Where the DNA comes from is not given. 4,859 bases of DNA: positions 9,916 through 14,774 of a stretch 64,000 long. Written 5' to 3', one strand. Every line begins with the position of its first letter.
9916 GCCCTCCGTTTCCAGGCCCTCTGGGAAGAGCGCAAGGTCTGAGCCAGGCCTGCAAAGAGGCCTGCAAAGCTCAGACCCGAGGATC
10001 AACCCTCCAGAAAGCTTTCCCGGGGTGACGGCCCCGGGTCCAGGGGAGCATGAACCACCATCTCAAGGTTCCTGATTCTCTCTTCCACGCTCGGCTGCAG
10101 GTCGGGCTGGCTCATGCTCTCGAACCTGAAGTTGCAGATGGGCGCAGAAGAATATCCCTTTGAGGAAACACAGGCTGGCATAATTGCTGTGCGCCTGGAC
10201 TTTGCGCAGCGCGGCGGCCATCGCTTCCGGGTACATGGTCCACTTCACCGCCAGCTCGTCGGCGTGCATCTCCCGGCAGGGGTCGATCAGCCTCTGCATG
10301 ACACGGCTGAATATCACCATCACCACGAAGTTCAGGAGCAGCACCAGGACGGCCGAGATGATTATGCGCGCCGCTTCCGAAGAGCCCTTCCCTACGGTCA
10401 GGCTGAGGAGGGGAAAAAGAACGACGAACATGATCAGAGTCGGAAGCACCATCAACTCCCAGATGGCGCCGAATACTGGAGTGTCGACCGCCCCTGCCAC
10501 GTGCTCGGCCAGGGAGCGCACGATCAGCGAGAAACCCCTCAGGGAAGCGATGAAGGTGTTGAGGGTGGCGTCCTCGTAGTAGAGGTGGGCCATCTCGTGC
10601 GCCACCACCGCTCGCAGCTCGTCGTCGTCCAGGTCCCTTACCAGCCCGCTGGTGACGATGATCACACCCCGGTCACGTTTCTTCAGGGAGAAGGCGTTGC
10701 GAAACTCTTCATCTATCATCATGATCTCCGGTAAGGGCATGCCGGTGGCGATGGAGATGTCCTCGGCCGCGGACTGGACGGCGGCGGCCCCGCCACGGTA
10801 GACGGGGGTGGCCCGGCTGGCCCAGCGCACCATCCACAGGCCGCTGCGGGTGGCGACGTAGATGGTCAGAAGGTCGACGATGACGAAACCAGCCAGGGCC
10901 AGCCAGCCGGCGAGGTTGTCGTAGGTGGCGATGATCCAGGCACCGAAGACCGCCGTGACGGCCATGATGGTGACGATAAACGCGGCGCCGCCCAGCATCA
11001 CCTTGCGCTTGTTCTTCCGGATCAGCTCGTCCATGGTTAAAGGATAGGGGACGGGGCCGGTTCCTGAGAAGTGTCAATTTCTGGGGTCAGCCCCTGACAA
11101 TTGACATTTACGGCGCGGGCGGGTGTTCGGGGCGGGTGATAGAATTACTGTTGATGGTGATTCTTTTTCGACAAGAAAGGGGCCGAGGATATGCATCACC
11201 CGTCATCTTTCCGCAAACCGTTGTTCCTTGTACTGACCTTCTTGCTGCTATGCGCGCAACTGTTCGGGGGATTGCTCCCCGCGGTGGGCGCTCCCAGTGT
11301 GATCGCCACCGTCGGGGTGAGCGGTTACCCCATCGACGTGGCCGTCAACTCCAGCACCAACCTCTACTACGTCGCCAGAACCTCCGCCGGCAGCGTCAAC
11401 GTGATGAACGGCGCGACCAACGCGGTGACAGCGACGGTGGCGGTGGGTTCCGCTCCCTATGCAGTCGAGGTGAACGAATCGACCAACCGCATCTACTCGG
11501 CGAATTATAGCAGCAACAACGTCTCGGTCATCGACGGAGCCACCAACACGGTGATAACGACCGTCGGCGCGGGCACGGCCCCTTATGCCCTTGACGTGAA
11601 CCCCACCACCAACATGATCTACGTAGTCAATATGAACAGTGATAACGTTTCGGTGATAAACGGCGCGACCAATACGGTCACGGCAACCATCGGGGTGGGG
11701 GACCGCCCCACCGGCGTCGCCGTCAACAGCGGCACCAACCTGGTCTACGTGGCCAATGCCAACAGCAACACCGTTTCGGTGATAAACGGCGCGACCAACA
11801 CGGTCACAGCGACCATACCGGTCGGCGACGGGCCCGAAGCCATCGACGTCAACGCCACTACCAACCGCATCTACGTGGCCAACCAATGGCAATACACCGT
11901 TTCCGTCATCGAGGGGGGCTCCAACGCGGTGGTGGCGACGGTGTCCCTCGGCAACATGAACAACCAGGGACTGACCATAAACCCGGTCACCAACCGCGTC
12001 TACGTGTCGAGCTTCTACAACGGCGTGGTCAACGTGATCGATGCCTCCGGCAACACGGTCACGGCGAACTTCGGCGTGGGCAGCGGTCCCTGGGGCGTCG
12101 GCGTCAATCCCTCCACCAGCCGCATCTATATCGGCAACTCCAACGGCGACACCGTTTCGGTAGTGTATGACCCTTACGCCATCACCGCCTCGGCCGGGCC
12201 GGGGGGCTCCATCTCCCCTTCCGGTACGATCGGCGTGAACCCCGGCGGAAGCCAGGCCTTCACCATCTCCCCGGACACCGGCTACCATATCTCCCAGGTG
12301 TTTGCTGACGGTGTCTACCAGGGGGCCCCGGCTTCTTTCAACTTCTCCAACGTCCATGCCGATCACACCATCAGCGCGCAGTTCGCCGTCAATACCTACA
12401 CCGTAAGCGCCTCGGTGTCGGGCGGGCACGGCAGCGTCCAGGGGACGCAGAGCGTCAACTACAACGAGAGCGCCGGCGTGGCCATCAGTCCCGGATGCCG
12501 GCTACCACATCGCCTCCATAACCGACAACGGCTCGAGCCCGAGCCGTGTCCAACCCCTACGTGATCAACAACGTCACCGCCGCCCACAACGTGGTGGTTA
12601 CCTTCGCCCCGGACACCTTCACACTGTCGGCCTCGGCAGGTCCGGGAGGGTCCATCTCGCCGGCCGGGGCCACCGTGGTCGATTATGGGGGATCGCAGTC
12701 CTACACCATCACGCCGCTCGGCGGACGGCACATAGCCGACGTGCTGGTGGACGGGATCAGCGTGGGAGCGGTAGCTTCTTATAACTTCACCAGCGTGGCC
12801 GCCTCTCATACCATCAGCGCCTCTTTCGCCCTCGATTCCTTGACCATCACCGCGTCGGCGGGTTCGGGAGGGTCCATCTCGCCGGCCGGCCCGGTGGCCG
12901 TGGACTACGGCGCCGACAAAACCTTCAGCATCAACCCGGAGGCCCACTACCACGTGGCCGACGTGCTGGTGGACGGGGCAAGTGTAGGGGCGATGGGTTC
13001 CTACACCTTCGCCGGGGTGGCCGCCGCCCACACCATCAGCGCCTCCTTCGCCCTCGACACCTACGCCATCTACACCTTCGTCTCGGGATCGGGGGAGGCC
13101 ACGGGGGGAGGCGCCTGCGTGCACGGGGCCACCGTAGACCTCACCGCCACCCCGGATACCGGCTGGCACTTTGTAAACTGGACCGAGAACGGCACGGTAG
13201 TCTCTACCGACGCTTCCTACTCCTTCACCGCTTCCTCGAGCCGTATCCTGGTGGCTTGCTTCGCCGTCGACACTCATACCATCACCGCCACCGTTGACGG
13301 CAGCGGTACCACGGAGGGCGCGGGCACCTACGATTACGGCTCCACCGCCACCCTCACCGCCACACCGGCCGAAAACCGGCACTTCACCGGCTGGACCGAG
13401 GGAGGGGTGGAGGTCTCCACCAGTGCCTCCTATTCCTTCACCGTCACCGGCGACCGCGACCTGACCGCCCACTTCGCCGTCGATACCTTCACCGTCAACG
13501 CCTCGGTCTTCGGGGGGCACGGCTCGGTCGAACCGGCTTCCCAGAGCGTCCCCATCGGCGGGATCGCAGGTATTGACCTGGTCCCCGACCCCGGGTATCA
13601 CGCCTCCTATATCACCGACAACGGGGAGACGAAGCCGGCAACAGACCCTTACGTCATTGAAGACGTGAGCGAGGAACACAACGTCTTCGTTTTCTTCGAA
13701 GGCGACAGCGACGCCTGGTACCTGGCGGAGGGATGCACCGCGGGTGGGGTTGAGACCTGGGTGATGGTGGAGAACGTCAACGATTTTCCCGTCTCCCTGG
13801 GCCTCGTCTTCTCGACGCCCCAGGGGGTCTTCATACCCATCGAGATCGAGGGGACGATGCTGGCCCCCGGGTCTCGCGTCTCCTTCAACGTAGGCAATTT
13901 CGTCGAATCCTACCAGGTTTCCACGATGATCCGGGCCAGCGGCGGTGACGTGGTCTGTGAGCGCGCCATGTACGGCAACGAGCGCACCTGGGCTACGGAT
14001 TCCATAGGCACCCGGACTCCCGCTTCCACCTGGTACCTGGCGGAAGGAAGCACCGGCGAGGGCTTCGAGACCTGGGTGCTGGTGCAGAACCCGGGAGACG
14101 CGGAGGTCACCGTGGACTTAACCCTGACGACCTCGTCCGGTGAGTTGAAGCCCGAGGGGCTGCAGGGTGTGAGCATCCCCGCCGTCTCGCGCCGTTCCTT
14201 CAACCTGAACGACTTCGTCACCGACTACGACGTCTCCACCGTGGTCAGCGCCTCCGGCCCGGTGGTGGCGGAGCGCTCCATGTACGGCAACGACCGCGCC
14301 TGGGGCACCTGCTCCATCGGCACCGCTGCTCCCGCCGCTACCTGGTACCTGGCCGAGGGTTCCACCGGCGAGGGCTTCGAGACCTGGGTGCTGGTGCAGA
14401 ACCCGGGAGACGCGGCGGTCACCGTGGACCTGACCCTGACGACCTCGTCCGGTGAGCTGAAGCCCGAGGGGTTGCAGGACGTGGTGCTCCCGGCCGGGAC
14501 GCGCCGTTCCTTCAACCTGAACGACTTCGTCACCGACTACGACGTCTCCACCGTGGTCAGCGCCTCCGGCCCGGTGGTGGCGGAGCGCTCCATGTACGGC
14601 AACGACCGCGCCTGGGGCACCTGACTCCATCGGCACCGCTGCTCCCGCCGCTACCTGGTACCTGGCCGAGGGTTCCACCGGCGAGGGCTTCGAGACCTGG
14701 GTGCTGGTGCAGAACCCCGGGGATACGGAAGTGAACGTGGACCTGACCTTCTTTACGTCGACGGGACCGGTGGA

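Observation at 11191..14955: Unrecognised ~105-aa tandem module (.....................) shared by three unrelated secreted proteins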

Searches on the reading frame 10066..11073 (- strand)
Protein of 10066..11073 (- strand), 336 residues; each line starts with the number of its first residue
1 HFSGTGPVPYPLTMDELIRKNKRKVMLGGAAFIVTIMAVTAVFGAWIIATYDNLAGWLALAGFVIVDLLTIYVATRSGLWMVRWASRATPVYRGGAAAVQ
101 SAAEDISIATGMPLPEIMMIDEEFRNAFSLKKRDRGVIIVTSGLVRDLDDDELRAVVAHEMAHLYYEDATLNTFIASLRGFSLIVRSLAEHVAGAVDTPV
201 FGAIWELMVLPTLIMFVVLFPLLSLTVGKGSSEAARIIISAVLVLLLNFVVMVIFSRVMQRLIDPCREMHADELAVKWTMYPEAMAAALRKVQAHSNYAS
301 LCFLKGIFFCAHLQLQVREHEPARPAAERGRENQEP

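Call 53: search_protein_families(library=pfam, proteins=[window:10066-11073:-], max_evalue=0.001)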
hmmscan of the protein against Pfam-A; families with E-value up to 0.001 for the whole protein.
window:10066-11073:- (336 aa): 1 family
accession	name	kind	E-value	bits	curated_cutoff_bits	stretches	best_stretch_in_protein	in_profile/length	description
PF01435.24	Peptidase_M48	-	6.7e-17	62.4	20.3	1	97-296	5-166/186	Peptidase family M48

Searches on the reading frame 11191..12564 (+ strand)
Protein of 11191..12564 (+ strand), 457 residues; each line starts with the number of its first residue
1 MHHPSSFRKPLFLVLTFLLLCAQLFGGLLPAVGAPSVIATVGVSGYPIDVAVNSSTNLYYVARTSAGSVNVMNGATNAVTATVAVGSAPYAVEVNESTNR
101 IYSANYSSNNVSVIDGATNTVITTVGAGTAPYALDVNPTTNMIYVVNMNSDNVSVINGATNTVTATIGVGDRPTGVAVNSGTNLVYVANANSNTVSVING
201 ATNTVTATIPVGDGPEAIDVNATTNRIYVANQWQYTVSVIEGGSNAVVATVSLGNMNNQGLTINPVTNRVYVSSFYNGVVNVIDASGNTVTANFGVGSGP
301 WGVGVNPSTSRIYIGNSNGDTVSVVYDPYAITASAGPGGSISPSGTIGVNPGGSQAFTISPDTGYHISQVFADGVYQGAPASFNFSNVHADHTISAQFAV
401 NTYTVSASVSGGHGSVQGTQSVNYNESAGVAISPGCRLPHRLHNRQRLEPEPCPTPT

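Call 4: search_protein_families(library=pfam, proteins=[window:11191-12564:+], max_evalue=0.01)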
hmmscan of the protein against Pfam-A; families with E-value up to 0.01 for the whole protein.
window:11191-12564:+ (457 aa): 3 families
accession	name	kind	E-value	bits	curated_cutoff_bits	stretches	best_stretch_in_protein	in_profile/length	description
PF21783.3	YNCE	-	1.3e-14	54.7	27.1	3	185-258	256-329/339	YNCE-like beta-propeller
PF10282.15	Lactonase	-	6.8e-07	29.2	21.7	0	50-117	42-116/344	Lactonase, 7-bladed beta-propeller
PF01436.27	NHL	-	1.6e-06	28.3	20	1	172-197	3-27/28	NHL repeat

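Call 48: search_protein_families(library=ncbifam, proteins=[window:11191-12489:+], max_evalue=0.01)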
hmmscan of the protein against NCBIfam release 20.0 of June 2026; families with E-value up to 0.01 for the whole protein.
window:11191-12489:+ (433 aa): 11 families
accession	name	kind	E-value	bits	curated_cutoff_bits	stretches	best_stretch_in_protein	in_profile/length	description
TIGR02276.1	beta_rpt_yvtn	repeat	3e-54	180.7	27.85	6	184-218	5-39/42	beta-propeller repeat protein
TIGR03866.1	PQQ_ABC_repeats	subfamily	2.5e-39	135.2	287.3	3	140-266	10-135/310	PQQ-dependent catabolism-associated beta-propeller protein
NF052340.1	hydrazine_beta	equivalog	3.3e-24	85.6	560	2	130-269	34-175/372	hydrazine synthase subunit beta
NF052280.1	7_blade_YncE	equivalog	5.2e-20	71.5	400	3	134-300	132-301/338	7-bladed beta-propeller protein YncE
NF048007.1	MmpL3Stblzr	equivalog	8.9e-14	51.4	600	4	110-199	249-335/366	MmpL3/TtfA transport complex stabilizer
NF052342.1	hydrazine_BC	exception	6e-13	47.8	1250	3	89-203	41-157/690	hydrazine synthase subunit beta-gamma fusion subunit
NF052460.1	L-NosZ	equivalog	1.8e-08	33.4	700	1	69-211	114-256/480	clade III lactonase-type nitrous-oxide reductase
NF035926.1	scyF_NHL_VPEP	equivalog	4.3e-06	26.1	350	1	135-292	108-282/376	scytonemin biosynthesis PEP-CTERM protein ScyF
NF008258.1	PRK11028.1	equivalog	0.00017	20.8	370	1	41-200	32-205/330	6-phosphogluconolactonase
NF053768.1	CIS12_fam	equivalog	0.00085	18.1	860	1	45-201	44-199/715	CIS12 family contractile injection system protein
NF038117.1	choice_anch_I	subfamily_domain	0.0033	16.4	300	0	220-342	6-131/458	choice-of-anchor I family protein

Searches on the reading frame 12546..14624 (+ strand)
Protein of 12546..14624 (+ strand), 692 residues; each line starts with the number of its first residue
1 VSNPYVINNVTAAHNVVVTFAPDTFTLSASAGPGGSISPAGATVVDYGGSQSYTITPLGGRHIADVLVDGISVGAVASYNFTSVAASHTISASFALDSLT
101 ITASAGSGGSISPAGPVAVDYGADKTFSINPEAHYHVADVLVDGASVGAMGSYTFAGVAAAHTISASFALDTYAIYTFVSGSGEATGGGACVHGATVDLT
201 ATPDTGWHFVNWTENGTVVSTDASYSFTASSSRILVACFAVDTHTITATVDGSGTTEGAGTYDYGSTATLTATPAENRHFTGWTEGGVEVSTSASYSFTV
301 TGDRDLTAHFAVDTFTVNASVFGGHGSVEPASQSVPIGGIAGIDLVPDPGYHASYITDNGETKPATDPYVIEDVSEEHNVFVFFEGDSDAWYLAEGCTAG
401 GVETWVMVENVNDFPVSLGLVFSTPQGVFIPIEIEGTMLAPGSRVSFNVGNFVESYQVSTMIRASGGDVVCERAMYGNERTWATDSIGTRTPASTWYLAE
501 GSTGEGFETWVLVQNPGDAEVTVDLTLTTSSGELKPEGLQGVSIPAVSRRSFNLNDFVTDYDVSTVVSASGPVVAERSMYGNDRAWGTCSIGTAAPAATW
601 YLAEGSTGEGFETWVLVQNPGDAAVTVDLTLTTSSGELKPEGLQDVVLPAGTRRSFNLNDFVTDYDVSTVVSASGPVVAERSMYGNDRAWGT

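Call 4: search_protein_families(library=pfam, proteins=[window:12546-14624:+], max_evalue=0.01)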
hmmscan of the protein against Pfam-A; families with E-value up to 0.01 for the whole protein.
window:12546-14624:+ (692 aa): 3 families
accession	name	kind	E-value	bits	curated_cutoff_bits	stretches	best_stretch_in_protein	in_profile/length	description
PF18998.6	Flg_new_2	-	1.4e-28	99.1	23.6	2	245-312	2-71/73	Divergent InlB B-repeat domain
PF18986.5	DUF5719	-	3.5e-19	69.5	26.2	2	491-575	48-134/319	Family of unknown function (DUF5719)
PF16820.11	PKD_3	-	0.0011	19.2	26.3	0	211-232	36-57/68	PKD-like domain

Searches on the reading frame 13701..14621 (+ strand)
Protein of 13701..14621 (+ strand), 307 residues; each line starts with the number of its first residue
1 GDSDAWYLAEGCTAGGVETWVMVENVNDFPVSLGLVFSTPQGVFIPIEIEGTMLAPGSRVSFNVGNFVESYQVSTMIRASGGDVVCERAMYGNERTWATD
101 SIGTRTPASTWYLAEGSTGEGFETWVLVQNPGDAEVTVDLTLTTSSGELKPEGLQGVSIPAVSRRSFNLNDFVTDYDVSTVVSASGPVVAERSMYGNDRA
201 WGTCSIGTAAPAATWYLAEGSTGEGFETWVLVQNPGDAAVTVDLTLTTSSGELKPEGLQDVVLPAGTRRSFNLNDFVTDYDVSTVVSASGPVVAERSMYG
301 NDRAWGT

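Call 48: search_protein_families(library=ncbifam, proteins=[window:13701-14621:+], max_evalue=0.01)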
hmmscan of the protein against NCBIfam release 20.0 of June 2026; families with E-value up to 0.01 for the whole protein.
window:13701-14621:+ (307 aa): 1 family
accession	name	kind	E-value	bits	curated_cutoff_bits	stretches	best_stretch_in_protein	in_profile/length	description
NF007609.0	PRK10257.1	equivalog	0.00011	21.8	226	0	199-241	34-76/158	kinase inhibitor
